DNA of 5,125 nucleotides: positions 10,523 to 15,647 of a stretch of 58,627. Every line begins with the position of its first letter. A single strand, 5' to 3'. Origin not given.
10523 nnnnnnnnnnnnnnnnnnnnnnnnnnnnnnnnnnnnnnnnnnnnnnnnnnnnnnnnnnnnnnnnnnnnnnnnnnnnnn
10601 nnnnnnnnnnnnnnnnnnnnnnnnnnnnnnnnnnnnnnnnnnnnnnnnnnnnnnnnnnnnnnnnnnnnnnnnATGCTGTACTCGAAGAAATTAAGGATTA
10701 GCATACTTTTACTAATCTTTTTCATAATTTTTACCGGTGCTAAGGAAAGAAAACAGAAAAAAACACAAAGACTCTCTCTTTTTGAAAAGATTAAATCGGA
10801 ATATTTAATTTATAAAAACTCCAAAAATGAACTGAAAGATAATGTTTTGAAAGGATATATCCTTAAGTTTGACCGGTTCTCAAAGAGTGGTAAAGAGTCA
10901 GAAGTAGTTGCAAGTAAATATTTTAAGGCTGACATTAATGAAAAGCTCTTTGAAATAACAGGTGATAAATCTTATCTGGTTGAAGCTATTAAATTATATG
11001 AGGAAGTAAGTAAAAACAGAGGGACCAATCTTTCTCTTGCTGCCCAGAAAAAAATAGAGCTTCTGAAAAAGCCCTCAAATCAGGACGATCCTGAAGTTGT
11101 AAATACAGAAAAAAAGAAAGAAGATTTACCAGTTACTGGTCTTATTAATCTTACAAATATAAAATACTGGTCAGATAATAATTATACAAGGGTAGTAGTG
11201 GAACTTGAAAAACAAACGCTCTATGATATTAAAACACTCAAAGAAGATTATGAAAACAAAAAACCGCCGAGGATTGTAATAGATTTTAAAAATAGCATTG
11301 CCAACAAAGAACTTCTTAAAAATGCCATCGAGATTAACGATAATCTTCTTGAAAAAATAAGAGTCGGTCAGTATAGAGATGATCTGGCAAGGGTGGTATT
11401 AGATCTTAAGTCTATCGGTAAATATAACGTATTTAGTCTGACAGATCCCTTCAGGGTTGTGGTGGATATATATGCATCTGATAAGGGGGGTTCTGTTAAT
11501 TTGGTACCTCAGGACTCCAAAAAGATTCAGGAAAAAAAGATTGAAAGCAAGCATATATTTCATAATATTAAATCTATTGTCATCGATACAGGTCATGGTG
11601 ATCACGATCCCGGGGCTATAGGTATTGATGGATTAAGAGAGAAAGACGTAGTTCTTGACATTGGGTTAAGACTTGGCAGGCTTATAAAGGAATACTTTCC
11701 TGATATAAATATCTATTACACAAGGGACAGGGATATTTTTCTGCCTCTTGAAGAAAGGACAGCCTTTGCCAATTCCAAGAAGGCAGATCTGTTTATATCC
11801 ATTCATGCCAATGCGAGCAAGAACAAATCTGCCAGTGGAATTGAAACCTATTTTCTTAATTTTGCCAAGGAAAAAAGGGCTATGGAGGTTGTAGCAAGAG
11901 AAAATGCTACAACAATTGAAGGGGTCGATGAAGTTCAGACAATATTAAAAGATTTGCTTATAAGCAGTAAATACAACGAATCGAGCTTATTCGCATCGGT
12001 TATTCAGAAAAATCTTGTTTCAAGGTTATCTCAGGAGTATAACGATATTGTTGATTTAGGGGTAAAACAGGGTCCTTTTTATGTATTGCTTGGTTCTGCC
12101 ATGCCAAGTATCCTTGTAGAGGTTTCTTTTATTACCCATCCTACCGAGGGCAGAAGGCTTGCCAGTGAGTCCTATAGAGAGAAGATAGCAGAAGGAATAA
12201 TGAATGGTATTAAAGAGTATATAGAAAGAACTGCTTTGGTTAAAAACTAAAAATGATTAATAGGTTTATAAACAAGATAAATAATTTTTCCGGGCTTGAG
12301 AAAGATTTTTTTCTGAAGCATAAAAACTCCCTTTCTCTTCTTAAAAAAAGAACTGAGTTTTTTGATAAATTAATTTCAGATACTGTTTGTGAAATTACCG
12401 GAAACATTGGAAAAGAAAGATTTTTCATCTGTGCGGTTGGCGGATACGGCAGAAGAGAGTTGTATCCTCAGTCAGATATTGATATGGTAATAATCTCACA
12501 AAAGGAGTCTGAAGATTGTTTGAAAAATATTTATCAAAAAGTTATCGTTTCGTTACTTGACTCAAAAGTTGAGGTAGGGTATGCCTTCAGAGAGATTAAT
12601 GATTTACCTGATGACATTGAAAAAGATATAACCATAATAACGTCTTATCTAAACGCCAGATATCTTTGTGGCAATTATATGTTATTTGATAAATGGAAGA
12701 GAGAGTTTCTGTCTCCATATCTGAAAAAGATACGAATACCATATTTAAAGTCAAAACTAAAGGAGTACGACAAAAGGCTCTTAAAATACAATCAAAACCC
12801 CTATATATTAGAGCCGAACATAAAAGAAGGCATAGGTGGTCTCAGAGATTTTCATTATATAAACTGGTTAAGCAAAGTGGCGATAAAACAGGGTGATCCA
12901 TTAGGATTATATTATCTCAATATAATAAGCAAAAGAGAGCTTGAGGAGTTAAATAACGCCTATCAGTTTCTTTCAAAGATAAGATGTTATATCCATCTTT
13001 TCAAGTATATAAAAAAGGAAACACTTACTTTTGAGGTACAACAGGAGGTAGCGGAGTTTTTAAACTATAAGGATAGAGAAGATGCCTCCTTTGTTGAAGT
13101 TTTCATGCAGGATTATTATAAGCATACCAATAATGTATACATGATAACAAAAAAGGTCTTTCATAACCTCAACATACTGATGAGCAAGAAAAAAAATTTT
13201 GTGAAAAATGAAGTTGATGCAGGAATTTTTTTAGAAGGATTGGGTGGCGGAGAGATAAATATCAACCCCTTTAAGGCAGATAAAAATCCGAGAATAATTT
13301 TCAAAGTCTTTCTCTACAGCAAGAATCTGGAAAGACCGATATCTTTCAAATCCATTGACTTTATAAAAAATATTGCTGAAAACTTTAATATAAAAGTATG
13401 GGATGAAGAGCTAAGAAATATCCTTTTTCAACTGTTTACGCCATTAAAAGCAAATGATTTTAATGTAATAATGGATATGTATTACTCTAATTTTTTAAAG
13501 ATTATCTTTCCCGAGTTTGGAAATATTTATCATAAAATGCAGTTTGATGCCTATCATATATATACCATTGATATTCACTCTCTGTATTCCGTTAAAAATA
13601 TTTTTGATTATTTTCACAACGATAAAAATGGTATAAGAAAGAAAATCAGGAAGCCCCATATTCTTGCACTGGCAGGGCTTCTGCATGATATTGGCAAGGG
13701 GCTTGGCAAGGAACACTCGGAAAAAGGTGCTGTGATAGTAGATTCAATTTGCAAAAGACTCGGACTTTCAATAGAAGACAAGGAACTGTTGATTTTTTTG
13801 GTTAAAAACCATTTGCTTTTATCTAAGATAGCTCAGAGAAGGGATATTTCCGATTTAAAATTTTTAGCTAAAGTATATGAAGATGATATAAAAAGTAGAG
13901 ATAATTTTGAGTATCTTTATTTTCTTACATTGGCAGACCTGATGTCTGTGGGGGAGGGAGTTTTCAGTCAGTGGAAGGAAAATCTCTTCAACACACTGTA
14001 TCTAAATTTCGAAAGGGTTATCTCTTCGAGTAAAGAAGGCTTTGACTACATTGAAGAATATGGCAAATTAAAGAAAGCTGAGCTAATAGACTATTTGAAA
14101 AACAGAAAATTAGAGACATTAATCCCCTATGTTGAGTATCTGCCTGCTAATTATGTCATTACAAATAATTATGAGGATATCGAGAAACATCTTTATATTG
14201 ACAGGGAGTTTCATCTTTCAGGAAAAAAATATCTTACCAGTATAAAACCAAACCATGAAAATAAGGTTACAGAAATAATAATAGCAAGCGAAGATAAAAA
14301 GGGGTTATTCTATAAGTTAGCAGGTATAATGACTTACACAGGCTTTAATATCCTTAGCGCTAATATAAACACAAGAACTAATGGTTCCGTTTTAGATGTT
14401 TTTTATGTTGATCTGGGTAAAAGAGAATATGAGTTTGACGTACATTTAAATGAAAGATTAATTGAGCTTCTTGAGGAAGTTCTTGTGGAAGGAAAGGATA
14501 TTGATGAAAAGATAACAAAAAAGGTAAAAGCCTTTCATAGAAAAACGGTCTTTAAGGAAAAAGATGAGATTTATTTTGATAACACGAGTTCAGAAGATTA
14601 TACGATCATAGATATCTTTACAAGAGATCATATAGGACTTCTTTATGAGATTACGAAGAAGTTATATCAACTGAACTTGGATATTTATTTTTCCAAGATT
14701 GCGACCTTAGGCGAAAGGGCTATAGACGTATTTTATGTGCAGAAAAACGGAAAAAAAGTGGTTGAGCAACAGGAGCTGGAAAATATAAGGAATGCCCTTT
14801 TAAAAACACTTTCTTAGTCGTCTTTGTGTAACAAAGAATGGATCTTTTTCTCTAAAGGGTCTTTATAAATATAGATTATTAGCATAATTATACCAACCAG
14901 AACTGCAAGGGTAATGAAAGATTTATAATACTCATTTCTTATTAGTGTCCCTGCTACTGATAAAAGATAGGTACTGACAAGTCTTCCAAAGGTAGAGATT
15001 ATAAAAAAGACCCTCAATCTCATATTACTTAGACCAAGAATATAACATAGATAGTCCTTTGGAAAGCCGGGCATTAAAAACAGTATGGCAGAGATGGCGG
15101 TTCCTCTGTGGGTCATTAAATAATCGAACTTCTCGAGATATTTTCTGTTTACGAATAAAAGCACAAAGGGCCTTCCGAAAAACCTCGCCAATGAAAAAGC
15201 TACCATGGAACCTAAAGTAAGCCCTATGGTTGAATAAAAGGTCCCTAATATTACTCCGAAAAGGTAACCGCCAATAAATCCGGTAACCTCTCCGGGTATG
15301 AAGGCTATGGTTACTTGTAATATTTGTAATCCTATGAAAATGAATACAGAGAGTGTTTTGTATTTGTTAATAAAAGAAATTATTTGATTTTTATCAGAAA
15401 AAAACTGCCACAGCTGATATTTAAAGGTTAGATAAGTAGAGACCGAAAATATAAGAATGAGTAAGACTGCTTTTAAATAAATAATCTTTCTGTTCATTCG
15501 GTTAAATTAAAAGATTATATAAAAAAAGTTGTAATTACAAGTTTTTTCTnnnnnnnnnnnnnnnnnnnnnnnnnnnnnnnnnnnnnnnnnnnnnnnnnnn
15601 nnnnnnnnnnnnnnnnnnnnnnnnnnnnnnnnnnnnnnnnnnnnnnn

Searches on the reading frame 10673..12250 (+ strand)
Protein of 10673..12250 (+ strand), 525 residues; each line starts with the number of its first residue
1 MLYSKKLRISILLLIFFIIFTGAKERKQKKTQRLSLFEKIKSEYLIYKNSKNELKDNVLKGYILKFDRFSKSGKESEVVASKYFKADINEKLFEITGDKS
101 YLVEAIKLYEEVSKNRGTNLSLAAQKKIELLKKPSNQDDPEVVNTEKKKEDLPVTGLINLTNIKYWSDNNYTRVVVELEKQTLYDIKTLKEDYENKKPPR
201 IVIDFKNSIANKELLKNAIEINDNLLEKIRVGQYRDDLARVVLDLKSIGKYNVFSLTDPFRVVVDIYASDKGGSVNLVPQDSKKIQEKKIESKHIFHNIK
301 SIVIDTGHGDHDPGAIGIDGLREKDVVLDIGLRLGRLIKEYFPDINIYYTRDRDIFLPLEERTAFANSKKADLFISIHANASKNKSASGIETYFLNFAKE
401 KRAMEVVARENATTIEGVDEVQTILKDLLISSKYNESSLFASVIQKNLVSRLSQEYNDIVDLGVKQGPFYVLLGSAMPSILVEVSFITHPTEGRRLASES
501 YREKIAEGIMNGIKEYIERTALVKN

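Call 25: search_protein_families(library=pfam, proteins=[window:10673-12250:+], max_evalue=0.001)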
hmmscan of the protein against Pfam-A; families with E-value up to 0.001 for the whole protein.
window:10673-12250:+ (525 aa): 3 families
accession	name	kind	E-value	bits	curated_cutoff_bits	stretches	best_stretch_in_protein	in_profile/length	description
PF01520.23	Amidase_3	-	1.7e-50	171.9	27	1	302-514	1-173/174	N-acetylmuramoyl-L-alanine amidase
PF11741.13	AMIN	-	4.8e-12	46.3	20.5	1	162-255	1-88/101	AMIN domain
PF24837.1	AMIN-like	-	6.5e-06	26.7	27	0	94-206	20-128/129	AMIN-like domain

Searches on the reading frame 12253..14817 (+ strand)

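Call 25: search_protein_families(library=pfam, proteins=[window:12253-14817:+], max_evalue=0.001)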
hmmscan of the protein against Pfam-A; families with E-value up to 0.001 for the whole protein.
window:12253-14817:+ (854 aa): 4 families
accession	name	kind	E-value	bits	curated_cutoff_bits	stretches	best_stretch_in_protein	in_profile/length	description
PF08335.16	GlnD_UR_UTase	-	1.2e-31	110.1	21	1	165-303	3-141/141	GlnD PII-uridylyltransferase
PF24931.1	ACT_ACR9_3rd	-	1.8e-13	50.8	27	1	773-850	2-81/98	ACR9-like, ACT-like domain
PF01966.28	HD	-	2.1e-08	34.9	22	1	466-535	22-103/116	HD domain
PF01842.31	ACT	-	3e-05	24.1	27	0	674-717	2-46/66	ACT domain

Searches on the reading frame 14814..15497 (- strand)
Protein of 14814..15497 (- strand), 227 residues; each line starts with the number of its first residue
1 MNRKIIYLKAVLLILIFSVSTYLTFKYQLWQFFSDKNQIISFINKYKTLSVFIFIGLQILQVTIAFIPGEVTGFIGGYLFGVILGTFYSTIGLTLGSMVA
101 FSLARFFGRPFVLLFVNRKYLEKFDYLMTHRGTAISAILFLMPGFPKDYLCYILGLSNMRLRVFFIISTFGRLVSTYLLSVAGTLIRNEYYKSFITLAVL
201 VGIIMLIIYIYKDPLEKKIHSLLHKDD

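Call 76: search_protein_families(library=pfam, proteins=[window:14814-15497:-], max_evalue=0.00001)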
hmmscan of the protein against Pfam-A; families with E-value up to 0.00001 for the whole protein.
window:14814-15497:- (227 aa): 1 family
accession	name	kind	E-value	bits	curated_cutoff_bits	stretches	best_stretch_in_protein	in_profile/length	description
PF09335.16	VTT_dom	-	1.1e-21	78.1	33.9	1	67-184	1-122/123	VTT domain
